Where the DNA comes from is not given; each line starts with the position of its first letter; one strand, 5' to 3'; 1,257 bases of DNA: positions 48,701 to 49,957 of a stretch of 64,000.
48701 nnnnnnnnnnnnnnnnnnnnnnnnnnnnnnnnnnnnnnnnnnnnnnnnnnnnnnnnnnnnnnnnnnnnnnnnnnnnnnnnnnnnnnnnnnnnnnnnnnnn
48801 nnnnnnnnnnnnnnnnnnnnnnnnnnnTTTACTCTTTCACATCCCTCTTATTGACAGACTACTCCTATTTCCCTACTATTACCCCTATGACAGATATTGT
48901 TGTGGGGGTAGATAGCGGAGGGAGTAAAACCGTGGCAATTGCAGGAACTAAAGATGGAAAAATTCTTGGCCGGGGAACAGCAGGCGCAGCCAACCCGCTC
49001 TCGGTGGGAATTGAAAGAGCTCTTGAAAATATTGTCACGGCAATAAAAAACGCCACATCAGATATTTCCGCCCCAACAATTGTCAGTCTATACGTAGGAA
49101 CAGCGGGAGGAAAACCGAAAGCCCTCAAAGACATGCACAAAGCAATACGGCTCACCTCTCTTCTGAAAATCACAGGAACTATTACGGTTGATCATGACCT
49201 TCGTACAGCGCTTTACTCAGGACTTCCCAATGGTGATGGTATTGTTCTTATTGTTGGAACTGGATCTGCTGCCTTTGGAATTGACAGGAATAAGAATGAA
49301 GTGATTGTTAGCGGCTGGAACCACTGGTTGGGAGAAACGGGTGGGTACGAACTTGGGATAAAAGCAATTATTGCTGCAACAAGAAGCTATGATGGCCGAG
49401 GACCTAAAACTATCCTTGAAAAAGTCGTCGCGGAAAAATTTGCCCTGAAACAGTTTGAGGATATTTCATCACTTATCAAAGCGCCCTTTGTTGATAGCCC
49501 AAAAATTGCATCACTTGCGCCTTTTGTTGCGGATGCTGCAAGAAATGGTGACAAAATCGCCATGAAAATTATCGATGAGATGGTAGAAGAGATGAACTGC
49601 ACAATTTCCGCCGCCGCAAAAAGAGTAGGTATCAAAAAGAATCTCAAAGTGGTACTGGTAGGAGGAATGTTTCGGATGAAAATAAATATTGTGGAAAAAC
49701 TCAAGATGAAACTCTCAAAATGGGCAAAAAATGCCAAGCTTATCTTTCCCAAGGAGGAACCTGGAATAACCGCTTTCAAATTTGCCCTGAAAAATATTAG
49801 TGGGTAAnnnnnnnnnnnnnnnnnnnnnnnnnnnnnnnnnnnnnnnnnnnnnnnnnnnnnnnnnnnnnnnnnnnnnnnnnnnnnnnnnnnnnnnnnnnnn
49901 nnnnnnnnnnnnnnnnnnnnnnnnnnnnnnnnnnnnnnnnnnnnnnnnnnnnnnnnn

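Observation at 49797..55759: Form II/III RuBisCO in a non-canonical operon: P-loop kinase, HAD phosphatase and two outsized MDR dehydrogenase paralogs, with no AMP phosphorylase or R15P isomerase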

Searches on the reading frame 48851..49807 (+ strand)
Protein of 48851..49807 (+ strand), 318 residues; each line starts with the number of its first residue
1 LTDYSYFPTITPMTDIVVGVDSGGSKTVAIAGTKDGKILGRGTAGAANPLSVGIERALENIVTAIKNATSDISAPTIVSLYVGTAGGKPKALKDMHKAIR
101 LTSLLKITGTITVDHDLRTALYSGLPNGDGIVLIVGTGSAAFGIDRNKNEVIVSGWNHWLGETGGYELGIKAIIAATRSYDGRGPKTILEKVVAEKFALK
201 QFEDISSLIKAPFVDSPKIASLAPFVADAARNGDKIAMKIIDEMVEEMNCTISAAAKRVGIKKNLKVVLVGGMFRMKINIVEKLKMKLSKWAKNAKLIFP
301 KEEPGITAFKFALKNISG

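Call 3: search_protein_families(library=pfam, proteins=[window:48851-49807:+], max_evalue=0.1)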
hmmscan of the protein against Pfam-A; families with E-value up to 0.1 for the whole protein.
window:48851-49807:+ (318 aa): 1 family
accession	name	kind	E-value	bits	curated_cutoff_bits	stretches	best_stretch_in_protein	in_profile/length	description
PF01869.26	BcrAD_BadFG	-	3.6e-33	115.7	31.5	1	18-285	1-241/271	BadF/BadG/BcrA/BcrD ATPase family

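Call 4: search_protein_families(library=ncbifam, proteins=[window:48851-49807:+], max_evalue=0.1)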
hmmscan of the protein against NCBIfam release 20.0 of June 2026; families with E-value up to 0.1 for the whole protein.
window:48851-49807:+ (318 aa): 1 family
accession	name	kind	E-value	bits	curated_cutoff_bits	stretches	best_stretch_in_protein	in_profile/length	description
NF046058.1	NagK_SO3507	equivalog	8e-31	107.6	370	1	15-312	9-290/295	N-acetylglucosamine kinase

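Call 74: search_solved_structures(query=window:48851-49807:+, max_evalue=0.001)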
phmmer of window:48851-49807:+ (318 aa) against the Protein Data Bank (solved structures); distinct sequences matched with E-value up to 0.001: 7.
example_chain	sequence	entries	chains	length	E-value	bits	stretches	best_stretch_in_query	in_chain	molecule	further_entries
8zo3_A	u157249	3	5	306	4.3e-30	108.5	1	16-286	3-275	N-acetylmuramic acid/N-acetylglucosamine kinase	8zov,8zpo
2e2n_A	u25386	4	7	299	4.7e-26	95.3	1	16-278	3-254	HEXOKINASE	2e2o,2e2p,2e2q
2ch5_A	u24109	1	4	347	9.8e-09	38.4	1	14-246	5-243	NAGK PROTEIN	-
2ch6_A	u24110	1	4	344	1.2e-08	38.1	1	15-246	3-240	N-ACETYL-D-GLUCOSAMINE KINASE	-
1zbs_A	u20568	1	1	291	7.8e-07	32.2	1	18-228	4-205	hypothetical protein PG1100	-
1zc6_A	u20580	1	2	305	1.2e-05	28.3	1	9-272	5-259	probable N-acetylglucosamine kinase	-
1zxo_A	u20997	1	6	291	0.00065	22.6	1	20-229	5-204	conserved hypothetical protein Q8A1P1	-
